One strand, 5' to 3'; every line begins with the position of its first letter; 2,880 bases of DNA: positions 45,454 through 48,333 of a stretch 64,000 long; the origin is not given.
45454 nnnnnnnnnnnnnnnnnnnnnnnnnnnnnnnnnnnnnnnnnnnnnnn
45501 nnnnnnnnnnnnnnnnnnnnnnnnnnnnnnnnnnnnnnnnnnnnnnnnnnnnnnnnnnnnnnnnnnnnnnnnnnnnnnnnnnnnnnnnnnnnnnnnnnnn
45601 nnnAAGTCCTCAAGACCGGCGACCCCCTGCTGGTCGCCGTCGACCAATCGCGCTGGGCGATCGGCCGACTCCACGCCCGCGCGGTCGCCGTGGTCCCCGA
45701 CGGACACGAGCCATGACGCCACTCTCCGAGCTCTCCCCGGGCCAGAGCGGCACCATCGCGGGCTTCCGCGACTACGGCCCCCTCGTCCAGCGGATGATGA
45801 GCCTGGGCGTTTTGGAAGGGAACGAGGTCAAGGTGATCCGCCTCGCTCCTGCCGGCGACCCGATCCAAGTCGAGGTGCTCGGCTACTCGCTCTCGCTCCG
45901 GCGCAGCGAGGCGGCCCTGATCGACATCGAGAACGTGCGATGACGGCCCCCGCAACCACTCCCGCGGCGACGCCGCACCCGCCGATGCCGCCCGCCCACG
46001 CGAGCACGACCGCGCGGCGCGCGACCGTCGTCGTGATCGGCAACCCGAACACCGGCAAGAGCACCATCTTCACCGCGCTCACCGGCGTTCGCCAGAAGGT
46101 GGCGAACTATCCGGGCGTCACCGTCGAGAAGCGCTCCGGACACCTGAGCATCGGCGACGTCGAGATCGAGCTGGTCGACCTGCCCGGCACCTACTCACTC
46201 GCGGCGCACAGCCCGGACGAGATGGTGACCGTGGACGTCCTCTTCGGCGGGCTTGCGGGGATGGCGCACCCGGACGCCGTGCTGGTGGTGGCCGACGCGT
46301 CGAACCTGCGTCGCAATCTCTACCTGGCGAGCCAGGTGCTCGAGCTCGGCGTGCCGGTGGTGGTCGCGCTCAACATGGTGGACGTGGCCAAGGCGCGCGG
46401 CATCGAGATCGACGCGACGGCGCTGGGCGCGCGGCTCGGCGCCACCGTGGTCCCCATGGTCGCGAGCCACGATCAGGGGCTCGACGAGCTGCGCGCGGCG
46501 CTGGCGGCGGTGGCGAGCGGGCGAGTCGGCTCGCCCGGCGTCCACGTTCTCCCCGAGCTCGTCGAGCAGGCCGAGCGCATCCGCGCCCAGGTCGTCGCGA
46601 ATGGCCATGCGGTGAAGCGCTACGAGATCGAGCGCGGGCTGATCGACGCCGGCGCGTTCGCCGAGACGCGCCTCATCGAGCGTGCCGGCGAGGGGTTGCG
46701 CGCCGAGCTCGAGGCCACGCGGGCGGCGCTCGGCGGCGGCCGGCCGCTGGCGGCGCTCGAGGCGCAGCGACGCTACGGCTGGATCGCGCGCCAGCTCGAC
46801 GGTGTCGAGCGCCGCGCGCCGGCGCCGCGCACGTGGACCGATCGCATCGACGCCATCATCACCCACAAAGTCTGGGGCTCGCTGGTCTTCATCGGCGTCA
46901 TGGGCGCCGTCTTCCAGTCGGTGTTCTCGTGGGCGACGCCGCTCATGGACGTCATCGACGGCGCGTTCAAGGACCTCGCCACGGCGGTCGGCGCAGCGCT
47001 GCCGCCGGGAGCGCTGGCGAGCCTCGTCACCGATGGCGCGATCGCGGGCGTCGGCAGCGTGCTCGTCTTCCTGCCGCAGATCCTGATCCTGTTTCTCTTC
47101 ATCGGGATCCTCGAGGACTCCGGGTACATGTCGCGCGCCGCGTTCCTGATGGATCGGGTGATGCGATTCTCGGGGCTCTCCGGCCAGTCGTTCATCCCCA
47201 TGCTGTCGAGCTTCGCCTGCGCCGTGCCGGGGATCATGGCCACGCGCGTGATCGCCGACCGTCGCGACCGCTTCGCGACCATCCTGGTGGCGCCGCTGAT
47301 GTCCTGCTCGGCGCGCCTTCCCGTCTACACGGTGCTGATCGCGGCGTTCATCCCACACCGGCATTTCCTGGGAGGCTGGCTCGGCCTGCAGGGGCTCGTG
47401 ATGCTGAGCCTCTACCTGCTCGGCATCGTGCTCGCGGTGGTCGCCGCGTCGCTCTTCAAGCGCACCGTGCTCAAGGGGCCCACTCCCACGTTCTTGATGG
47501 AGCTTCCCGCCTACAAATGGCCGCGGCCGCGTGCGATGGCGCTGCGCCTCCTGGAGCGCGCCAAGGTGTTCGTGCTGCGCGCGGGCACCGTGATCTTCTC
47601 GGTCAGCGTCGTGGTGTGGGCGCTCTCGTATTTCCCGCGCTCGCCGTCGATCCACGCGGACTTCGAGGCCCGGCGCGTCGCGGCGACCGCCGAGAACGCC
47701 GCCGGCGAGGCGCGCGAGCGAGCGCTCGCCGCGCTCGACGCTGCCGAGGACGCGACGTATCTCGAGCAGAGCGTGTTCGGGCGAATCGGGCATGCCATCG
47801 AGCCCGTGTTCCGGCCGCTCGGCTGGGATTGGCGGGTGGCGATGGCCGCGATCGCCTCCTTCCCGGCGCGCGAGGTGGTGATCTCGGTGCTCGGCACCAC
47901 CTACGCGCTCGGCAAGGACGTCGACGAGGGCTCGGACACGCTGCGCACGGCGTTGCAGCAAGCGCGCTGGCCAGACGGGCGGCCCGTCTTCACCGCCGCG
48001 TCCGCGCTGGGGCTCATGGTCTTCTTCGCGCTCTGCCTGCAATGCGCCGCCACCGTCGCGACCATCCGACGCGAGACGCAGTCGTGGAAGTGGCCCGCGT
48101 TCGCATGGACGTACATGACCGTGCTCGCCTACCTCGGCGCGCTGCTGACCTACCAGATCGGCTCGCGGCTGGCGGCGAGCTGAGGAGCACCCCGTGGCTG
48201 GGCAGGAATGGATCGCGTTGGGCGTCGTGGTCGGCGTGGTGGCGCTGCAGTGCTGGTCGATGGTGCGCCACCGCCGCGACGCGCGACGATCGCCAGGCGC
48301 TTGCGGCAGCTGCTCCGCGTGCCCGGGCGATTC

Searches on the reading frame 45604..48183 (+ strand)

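Call 73: search_protein_families(library=pfam, proteins=[window:45604-48183:+], max_evalue=0.00001)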
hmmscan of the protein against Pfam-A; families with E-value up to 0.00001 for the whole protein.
window:45604-48183:+ (859 aa): 4 families
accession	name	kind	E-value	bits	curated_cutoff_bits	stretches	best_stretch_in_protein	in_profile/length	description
PF02421.24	FeoB_N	-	3.5e-56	189.5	27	1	141-299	2-155/156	Ferrous iron transport protein B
PF07670.19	Gate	-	7.4e-41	139.3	29.6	2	486-581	1-103/104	Nucleoside recognition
PF01926.29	MMR_HSR1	-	7.7e-18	65.1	21.9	1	141-257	1-112/113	50S ribosome-binding GTPase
PF07664.17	FeoB_C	-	4.6e-16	58.7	26.6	1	600-652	1-54/54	Ferrous iron transport protein B C terminus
